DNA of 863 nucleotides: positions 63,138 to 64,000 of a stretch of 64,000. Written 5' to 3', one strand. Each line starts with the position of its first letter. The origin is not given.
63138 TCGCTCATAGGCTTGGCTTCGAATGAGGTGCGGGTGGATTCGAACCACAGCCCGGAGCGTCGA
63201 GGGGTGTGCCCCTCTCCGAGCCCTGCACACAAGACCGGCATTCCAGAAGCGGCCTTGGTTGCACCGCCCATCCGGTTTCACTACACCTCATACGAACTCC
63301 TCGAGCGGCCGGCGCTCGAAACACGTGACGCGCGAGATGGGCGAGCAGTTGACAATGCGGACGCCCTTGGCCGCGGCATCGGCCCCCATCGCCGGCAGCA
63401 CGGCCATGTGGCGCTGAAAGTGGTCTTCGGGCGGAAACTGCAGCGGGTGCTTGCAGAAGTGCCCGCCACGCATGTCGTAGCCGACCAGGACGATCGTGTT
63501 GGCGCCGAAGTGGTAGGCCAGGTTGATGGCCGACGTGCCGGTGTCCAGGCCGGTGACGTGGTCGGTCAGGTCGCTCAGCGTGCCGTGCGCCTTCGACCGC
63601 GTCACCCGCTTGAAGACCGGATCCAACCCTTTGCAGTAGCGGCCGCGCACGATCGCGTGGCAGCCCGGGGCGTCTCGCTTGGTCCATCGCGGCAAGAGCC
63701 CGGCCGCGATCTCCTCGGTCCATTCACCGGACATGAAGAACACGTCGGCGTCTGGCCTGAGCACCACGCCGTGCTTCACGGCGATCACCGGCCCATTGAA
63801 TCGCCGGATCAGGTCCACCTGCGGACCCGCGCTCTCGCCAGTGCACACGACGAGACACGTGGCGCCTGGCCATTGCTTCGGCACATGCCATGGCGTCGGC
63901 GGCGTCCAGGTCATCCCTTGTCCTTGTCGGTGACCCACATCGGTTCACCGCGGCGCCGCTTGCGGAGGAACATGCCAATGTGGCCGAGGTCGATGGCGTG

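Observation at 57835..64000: At least ten-gene glycosyltransferase/methyltransferase operon joined to the head-morphogenesis operon where the terminase is expected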

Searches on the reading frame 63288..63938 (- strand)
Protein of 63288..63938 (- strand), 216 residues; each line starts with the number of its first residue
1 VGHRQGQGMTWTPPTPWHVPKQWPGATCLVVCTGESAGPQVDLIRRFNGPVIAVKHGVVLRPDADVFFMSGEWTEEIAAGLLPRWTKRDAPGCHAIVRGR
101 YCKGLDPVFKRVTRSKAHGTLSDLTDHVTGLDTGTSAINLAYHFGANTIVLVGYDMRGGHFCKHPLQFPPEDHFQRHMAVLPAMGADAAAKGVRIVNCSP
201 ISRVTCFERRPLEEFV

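Call 4: search_protein_families(library=pfam, proteins=[window:63288-63938:-], max_evalue=0.01)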
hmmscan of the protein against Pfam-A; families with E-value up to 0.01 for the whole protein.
window:63288-63938:- (216 aa): 1 family
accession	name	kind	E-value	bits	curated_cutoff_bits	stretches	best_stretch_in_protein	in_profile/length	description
PF01973.23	MptE-like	-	0.001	19.3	34.6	1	126-156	136-166/171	6-hydroxymethylpterin diphosphokinase MptE-like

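Call 7: find_encoding_contigs(protein=window:63288-63914:-, flank=10000, max_places=6)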
Protein window:63288-63914:- (208 aa): 1 contig read that carries it; 1 place shown.
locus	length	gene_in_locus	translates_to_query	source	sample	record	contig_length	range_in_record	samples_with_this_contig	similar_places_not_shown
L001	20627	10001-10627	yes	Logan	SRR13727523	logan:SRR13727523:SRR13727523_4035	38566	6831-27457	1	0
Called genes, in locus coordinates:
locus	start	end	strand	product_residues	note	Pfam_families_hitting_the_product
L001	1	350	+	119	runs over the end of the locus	-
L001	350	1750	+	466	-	PF00271:Helicase_C (weak)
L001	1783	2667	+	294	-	PF01555:N6_N4_Mtase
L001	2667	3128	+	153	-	-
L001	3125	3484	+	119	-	-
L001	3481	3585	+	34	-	-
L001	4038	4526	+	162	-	-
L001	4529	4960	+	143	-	-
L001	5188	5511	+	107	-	-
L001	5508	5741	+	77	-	-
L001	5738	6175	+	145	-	-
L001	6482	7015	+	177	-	-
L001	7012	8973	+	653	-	PF05876:GpA_ATPase, PF20454:GpA_nuclease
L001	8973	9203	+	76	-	-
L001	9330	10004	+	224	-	PF08759:GT-D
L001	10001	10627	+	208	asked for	-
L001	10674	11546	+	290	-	-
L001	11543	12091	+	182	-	PF13489:Methyltransf_23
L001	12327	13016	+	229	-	-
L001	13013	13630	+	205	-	PF05050:Methyltransf_21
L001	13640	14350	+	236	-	PF10111:Glyco_tranf_2_2 (faint)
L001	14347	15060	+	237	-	-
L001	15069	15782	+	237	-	-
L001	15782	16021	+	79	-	-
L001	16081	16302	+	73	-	-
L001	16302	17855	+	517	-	PF05136:Phage_portal_2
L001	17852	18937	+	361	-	PF00574:CLP_protease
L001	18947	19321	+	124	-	PF02924:HDPD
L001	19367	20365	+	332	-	PF03864:Phage_cap_E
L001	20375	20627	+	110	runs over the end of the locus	-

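Call 15: search_dna_similar(query=window:63288-63914:-, collection=phages, mode=protein, max_rows=30, max_evalue=0.001)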
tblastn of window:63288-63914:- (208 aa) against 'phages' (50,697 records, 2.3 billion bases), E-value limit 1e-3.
Records with a match: 26; places in all: 30; records where one place covers at least 80% of the query: 23.
Best place of each record, by identity: <60% 26.
By first word of the organism name: Caulobacter 13; Brevundimonas 5; Tetraselmis 3; Bertelyvirus 2; Xanthomonas 2; Citrobacter 1.
By host as written in the record: Caulobacter vibrioides CB15 13; Brevundimonas pondensis LVF1 4; Tetraselmis viridis Rouch (Chlorophyta) 3; Caulobacter crescentus 2; Brevundimonas pondensis EIF1 1; Citrobacter rodentium DBS100 1; Xanthomonas oryzae pv. oryzae 1; Xanthomonas citri 1.
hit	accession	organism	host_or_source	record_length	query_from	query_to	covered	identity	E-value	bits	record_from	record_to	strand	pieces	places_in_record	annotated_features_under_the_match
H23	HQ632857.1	Tetraselmis viridis virus S20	Tetraselmis viridis Rouch (Chlorophyta)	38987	9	208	96%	34.4%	4e-24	104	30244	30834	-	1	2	hypothetical protein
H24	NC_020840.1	Tetraselmis viridis virus S20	Tetraselmis viridis Rouch (Chlorophyta)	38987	9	208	96%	34.4%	4e-24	104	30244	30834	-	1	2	alpha-2;3-sialyltransferase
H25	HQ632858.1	Tetraselmis viridis virus SI1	Tetraselmis viridis Rouch (Chlorophyta)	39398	9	208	96%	34.4%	4e-24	104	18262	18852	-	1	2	hypothetical protein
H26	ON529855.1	Brevundimonas phage vB_BpoS-Domovoi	Brevundimonas pondensis EIF1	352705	12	208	95%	29.4%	2e-9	62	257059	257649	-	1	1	hypothetical protein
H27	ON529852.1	Brevundimonas phage vB_BpoS-Kabachok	Brevundimonas pondensis LVF1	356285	12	208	95%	29.4%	2e-9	62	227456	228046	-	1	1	hypothetical protein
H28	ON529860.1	Brevundimonas phage vB_BpoS-Papperlapapp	Brevundimonas pondensis LVF1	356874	12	208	95%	29.4%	2e-9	62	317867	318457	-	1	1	hypothetical protein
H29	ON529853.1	Brevundimonas phage vB_BpoS-Bambus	Brevundimonas pondensis LVF1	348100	14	208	94%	28.7%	1e-8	60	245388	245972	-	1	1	hypothetical protein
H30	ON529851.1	Brevundimonas phage vB_BpoS-Marchewka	Brevundimonas pondensis LVF1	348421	14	208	94%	28.7%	1e-8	60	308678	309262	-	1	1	hypothetical protein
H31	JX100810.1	Caulobacter phage CcrColossus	Caulobacter crescentus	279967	9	206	95%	27.9%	3e-8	59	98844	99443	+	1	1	putative alpha-2,3-sialyltransferase-like protein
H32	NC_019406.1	Caulobacter phage CcrColossus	Caulobacter crescentus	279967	9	206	95%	27.9%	3e-8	59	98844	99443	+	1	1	alpha-2;3-sialyltransferase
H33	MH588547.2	Caulobacter phage CcrSC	Caulobacter vibrioides CB15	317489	9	192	88%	29.6%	3e-8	59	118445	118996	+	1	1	hypothetical protein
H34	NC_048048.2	Caulobacter phage CcrSC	Caulobacter vibrioides CB15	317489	9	192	88%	29.6%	3e-8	59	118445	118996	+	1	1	alpha-2;3-sialyltransferase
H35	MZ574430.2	Caulobacter phage C2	Caulobacter vibrioides CB15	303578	9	192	88%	29.5%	2e-9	62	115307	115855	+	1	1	hypothetical protein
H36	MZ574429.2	Caulobacter phage C1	Caulobacter vibrioides CB15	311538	9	192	88%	29.5%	2e-9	62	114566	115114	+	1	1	hypothetical protein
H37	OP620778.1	Bertelyvirus sp.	Caulobacter vibrioides CB15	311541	9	192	88%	29.5%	2e-9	62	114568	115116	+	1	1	hypothetical protein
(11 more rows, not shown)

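Call 36: search_solved_structures(query=L001:9330-10004:+, max_evalue=1)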
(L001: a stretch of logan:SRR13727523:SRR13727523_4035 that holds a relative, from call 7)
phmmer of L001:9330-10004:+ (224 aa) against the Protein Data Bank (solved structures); distinct sequences matched with E-value up to 1: 3.
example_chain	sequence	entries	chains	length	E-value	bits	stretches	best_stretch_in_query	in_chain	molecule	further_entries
4pfx_A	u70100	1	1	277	1e-22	84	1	21-204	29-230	Putative glycosyltransferase (GalT1)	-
4phr_A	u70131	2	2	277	1e-22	84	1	21-204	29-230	Putative glycosyltransferase (GalT1)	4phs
5v4a_A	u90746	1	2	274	3.8e-16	62.5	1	16-204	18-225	GLYCOSYLTRANSFERASE (DUF1792)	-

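Call 37: search_solved_structures(query=window:63288-63914:-, max_evalue=1)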
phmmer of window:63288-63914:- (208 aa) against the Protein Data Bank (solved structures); distinct sequences matched with E-value up to 1: 3.
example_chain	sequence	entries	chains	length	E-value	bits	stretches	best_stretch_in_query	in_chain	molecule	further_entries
9i1w_Lb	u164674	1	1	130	0.067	16.4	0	93-122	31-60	60S ribosomal protein L29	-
3f7k_A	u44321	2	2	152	0.079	16.1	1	94-180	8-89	Copper,Zinc Superoxide Dismutase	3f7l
7bgb_J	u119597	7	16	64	0.77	12.9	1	138-172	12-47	H/ACA ribonucleoprotein complex subunit 3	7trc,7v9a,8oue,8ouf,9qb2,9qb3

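Call 39: search_protein_families(library=phrogs, proteins=[L001:2667-3128:+, L001:3125-3484:+, L001:4038-4526:+, L001:4529-4960:+, L001:5188-5511:+, L001:5738-6175:+, L001:6482-7015:+, L001:8973-9203:+, L001:15782-16021:+], max_evalue=0.001)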
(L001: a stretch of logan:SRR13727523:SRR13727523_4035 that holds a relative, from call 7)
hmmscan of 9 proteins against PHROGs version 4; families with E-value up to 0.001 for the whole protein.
L001:2667-3128:+ (153 aa): 1 family
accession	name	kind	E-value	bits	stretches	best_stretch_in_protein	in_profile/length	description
phrog_1384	-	other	9.7e-34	117.9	1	3-135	19-165/245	Mom-like DNA modification protein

L001:3125-3484:+ (119 aa): 0 families

L001:4038-4526:+ (162 aa): 0 families

L001:4529-4960:+ (143 aa): 1 family
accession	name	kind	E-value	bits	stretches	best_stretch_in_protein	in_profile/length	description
phrog_3193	-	unknown function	9.8e-33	114.8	1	1-136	83-216/269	-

L001:5188-5511:+ (107 aa): 0 families

L001:5738-6175:+ (145 aa): 0 families

L001:6482-7015:+ (177 aa): 1 family
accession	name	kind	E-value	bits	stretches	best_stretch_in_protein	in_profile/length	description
phrog_57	-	head and packaging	1.8e-13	51.8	1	1-94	37-144/199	terminase small subunit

L001:8973-9203:+ (76 aa): 2 families
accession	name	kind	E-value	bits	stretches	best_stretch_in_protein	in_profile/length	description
phrog_6401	-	DNA, RNA and nucleotide metabolism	0.00021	22.1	0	6-61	10-57/64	DNA binding protein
phrog_6058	-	unknown function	0.00036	21.3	1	9-67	28-85/113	-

L001:15782-16021:+ (79 aa): 1 family
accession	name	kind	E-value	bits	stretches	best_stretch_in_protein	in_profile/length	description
phrog_4692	-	moron, auxiliary metabolic gene and host takeover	0.00017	23.3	1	20-63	46-89/96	antitoxin from a toxin-antitoxin system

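Call 46: find_homologous_proteins(query=window:63288-63914:-, max_evalue=0.00001)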
Query window:63288-63914:- (208 aa): 443 proteins with E <= 0.00001 among 700 candidates; the best 120 are listed.
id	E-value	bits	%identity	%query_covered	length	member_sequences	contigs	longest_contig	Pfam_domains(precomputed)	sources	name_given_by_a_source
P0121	5.4e-144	496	100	100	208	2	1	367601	-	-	-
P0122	1.0e-101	358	75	94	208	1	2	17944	-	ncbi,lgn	-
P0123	2.2e-100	353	73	100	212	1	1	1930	-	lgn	-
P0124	2.3e-99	350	73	99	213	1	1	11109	-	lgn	-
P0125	5.3e-99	349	73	100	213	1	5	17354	-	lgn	-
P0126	6.5e-99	348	72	99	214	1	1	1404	-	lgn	-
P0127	3.4e-98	346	72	100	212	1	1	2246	-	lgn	-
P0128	3.8e-98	346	72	100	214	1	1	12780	-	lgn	-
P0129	4.3e-98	346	73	99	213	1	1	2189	-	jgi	jgi:hypothetical protein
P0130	1.1e-97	344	72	100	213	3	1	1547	-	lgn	-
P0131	5.0e-97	342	71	100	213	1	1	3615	-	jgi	jgi:hypothetical protein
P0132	8.3e-97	342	72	99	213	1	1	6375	-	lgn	-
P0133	2.4e-96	340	72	100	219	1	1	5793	-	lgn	-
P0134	3.7e-96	339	71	99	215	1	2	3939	-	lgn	-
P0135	2.0e-94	334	70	100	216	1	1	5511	-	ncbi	-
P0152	1.3e-79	285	62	99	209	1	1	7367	PF01973.24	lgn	-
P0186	2.4e-72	262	56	99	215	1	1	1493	PF01973.24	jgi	jgi:hypothetical protein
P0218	2.5e-69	252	58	99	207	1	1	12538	PF01973.24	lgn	-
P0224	7.0e-69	250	55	100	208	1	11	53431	PF01973.24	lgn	-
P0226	8.5e-69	250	55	100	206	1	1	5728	PF01973.24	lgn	-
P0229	2.5e-68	248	56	99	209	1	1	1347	PF01973.24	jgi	jgi:hypothetical protein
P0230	3.4e-68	248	54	99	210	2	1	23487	PF01973.24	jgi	jgi:hypothetical protein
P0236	1.6e-67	246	55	100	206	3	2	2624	PF01973.24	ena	-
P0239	3.8e-67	245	56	98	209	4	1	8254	PF01973.24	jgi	jgi:hypothetical protein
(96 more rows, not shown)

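Call 50: search_solved_structures(query=A4, max_evalue=1)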
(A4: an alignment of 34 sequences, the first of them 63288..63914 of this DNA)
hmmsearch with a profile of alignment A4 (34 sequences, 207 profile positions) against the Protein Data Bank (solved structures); distinct sequences matched with E-value up to 1: 2.
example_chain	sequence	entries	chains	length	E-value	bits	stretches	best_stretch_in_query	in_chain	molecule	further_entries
8sd5_A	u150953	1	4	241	0.059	16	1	20-147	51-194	6-hydroxymethyl-7,8-dihydropterin pyrophosphokinase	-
8sbu_A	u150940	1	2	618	0.48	13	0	20-147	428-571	Maltose/maltodextrin-binding periplasmic protein,6-hydroxymethyl-7,8-dihydropterin pyropho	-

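Call 59: search_dna_similar(query=L001:9330-10004:+, collection=phages, mode=protein, max_rows=25, max_evalue=0.001)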
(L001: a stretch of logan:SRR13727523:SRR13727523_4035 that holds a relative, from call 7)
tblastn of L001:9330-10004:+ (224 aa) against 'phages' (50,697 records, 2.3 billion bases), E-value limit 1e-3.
Records with a match: 3; places in all: 3; records where one place covers at least 80% of the query: 3.
Best place of each record, by identity: <60% 3.
By first word of the organism name: Tetraselmis 3.
By host as written in the record: Tetraselmis viridis Rouch (Chlorophyta) 3.
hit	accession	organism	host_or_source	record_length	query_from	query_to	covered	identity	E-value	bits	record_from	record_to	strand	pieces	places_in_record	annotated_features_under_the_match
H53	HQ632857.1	Tetraselmis viridis virus S20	Tetraselmis viridis Rouch (Chlorophyta)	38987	1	211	94%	47.0%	6e-48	174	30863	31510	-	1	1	glycosyl transferase | hypothetical protein (x2)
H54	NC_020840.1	Tetraselmis viridis virus S20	Tetraselmis viridis Rouch (Chlorophyta)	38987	1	211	94%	47.0%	6e-48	174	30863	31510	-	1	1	glycosyl transferase | alpha-2;3-sialyltransferase | hypothetical protein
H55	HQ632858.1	Tetraselmis viridis virus SI1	Tetraselmis viridis Rouch (Chlorophyta)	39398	1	211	94%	47.0%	6e-48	174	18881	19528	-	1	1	glycosyl transferase | hypothetical protein (x2)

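Call 60: predict_structure(alignment_id=A4)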
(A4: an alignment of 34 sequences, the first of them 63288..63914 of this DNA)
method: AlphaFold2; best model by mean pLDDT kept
length: 208 residues; sequences in the alignment: 34
mean_pLDDT: 95.4   pTM: 0.93
mean pLDDT of the five models: 95.4, 95.2, 94.5, 93.7, 93.5
residues with pLDDT >= 90: 184; 70-90: 23; 50-70: 1; < 50: 0
segments of 3 or more residues with pLDDT < 50: none
pLDDT, mean of each block of 10 residues (from residue 1): 88 98 98 98 98 98 85 96 96 88 96 98 96 99 96 89 94 98 99 98 98
secondary structure, 60 per line:
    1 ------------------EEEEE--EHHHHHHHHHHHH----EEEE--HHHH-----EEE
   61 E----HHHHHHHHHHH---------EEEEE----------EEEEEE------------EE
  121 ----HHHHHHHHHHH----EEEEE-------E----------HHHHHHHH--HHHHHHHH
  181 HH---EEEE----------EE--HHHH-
elements in order: E19-23 H27-38 E43-46 H49-52 E58-61 H66-76 E86-90 E101-106 H125-135 E140-144 H163-170 H173-182 E186-189 H204-207

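Call 62: search_protein_families(library=ncbifam, proteins=[L001:9330-10004:+, window:63288-63914:-, L001:8973-9203:+], max_evalue=0.01)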
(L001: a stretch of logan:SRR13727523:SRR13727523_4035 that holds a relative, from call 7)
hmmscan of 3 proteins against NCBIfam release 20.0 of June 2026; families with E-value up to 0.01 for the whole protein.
L001:9330-10004:+ (224 aa): 1 family
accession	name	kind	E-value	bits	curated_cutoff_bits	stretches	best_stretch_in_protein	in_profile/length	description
TIGR03728.1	glyco_access_1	hypoth_equivalog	1.6e-27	96.6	290.75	1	16-204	11-218/265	SP_1767 family glycosyltransferase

window:63288-63914:- (208 aa): 0 families

L001:8973-9203:+ (76 aa): 0 families

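Call 63: fold_search(model_id=the predicted structure, library=pdb)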
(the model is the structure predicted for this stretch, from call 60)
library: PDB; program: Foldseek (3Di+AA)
matches with E <= 10: 1486; with E <= 0.001: 2
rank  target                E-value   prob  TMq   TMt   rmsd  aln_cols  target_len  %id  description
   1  8sd5_B                8.9e-05  1.00  0.48  0.47   6.3       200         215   12  Crystal structure of HPPK from Methanocaldococcus jannaschii (released 2024-07-03)
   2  8sd5_C                3.8e-04  1.00  0.44  0.43   5.0       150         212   16  Crystal structure of HPPK from Methanocaldococcus jannaschii (released 2024-07-03)
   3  1ro7_C                1.1e-03  1.00  0.53  0.46   7.4       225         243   12  Structural analysis of the sialyltransferase CstII from Campylobacter jejuni in complex with a substrate analogue, CMP (released 2004-02-03)
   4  1ro8_A                2.1e-03  1.00  0.49  0.42   8.0       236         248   11  Structural analysis of the sialyltransferase CstII from Campylobacter jejuni in complex with a substrate analogue, cyt (released 2004-02-03)
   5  8j2a                  2.8e-03  0.57  0.30  0.12  14.1       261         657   12  Structure of the C-terminal subenzyme of the malonyl-CoA reductase from Chloroflexus aurantiacus, in complex with NADP+ (released 2024-04-17)
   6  5bo7_B                3.4e-03  0.97  0.42  0.34   7.9       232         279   12  Structure of human sialyltransferase ST8SiaIII in complex with CTP (released 2015-07-15)
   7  6sjs_A                3.4e-03  0.44  0.25  0.20  10.0       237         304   13  Methyltransferase of the MtgA N227A mutant from Desulfitobacterium hafniense in complex with methyl-tetrahydrofolate (released 2019-09-25)
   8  5bo8_B                3.6e-03  0.97  0.43  0.34   8.7       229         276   12  Structure of human sialyltransferase ST8SiaIII (released 2015-07-15)
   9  8a30                  5.1e-03  0.51  0.31  0.13  13.7       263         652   11  Malonyl-CoA reductase from Chloroflexus aurantiacus - C-terminal Apo (released 2023-04-05)
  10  5bo8_A                5.5e-03  0.97  0.44  0.35   7.2       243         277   10  Structure of human sialyltransferase ST8SiaIII (released 2015-07-15)
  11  2x61_B                6.2e-03  1.00  0.56  0.49   7.5       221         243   12  Crystal structure of the sialyltransferase CST-II in complex with trisaccharide acceptor and CMP (released 2011-03-02)
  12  8aet                  7.9e-03  0.44  0.31  0.13  14.3       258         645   10  Malonyl-CoA reductase from Chloroflexus aurantiacus - C-terminal E779W variant (released 2023-04-05)
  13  4h1z_A                8.4e-03  0.38  0.24  0.17  11.4       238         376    6  Crystal structure of putative isomerase from Sinorhizobium meliloti, open loop conformation (target EFI-502104) (released 2012-09-26)
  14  5bo6_B                1.1e-02  0.85  0.41  0.33   8.0       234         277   10  Structure of human sialyltransferase ST8SiaIII in complex with CDP (released 2015-07-15)
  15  4j0e_A                1.7e-02  0.60  0.25  0.19  10.3       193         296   10  Crystal structure of 3-hydroxyacyl-CoA dehydrogenase from Caenorhadbitis elegans in P1 space group (released 2014-03-19)
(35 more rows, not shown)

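Call 88: search_protein_families(library=pfam, proteins=[L001:8973-9203:+, L001:4529-4960:+, L001:3125-3484:+], max_evalue=0.01)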
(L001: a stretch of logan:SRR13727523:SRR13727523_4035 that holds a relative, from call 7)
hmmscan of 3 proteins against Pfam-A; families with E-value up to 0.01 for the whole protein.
L001:8973-9203:+ (76 aa): 1 family
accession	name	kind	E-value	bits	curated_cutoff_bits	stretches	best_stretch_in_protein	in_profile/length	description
PF12728.13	HTH_17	-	0.0062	17.2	27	0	12-55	8-42/51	Helix-turn-helix domain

L001:4529-4960:+ (143 aa): 1 family
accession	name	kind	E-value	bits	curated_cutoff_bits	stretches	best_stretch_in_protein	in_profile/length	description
PF04266.20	ASCH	-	0.00041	21.5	21.2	1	6-42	1-38/103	ASCH domain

L001:3125-3484:+ (119 aa): 0 families

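Call 92: search_protein_families(library=padloc, proteins=[L001:8973-9203:+, L001:9330-10004:+, window:63288-63914:-], max_evalue=0.001)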
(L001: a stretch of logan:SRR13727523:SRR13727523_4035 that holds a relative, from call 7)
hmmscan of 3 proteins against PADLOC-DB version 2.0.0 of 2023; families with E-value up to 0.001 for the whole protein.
L001:8973-9203:+ (76 aa): 0 families

L001:9330-10004:+ (224 aa): 0 families

window:63288-63914:- (208 aa): 0 families

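Call 94: search_solved_structures(query=L001:9330-10004:+, max_evalue=1e-10, show_alignments=2)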
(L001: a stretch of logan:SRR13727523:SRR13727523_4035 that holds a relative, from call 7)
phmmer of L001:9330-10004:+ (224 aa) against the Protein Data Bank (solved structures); distinct sequences matched with E-value up to 1e-10: 3.
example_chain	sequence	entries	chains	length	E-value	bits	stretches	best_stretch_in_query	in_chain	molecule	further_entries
4pfx_A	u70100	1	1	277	1e-22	84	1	21-204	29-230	Putative glycosyltransferase (GalT1)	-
4phr_A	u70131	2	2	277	1e-22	84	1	21-204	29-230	Putative glycosyltransferase (GalT1)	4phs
5v4a_A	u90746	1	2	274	3.8e-16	62.5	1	16-204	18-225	GLYCOSYLTRANSFERASE (DUF1792)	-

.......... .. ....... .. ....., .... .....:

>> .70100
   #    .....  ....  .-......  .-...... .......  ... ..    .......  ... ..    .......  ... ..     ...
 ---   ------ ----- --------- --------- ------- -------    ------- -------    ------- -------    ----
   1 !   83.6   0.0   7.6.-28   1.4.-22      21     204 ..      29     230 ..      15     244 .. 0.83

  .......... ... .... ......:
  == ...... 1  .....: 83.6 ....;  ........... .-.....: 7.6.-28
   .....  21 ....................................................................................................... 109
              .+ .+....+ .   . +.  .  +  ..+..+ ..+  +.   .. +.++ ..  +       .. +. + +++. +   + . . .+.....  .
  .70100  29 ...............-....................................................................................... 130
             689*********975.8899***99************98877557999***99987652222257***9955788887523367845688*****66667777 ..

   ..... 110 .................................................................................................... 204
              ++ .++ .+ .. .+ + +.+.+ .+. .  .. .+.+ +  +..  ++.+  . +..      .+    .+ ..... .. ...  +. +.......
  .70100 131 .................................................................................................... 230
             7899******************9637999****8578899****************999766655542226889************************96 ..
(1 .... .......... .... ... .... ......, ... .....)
